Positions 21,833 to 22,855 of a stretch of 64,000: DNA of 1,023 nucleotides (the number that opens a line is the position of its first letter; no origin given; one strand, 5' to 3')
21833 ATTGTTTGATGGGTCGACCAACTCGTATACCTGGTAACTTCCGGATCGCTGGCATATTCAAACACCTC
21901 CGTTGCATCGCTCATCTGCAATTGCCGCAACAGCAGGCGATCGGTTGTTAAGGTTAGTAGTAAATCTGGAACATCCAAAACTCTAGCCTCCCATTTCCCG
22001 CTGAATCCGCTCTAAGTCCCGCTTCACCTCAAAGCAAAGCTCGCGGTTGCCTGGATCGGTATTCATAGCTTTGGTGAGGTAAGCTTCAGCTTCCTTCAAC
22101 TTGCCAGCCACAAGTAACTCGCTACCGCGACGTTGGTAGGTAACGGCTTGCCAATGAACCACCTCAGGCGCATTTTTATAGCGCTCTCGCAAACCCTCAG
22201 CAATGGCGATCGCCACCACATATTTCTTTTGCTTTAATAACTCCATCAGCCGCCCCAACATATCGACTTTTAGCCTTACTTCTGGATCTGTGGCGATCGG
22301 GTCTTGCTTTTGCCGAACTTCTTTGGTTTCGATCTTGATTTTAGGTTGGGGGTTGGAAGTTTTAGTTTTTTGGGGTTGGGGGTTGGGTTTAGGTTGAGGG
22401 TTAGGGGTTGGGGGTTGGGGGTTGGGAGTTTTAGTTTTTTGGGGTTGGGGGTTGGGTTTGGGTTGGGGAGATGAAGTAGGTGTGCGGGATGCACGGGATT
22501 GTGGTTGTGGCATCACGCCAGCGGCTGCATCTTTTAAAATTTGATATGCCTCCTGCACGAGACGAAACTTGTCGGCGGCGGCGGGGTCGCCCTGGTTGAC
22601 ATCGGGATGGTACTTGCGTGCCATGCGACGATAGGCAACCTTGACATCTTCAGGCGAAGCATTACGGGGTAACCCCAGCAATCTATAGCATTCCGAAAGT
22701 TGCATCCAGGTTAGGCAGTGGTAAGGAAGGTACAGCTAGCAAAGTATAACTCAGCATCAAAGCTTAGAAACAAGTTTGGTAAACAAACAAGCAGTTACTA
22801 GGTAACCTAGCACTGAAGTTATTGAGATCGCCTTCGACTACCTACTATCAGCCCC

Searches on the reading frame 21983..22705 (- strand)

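Call 74: search_protein_families(library=pfam, proteins=[window:21983-22705:-])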
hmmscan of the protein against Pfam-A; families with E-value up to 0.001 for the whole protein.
window:21983-22705:- (240 aa): 3 families
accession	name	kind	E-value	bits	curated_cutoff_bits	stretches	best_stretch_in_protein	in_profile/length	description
PF00226.36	DnaJ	-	1.3e-20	73.7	27.8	1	6-60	2-56/63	DnaJ domain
PF14559.12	TPR_19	-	0.0002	22.1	25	0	200-224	4-28/68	Tetratricopeptide repeat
PF13428.12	TPR_14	-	0.00045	21.1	23.5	0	190-225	4-39/44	Tetratricopeptide repeat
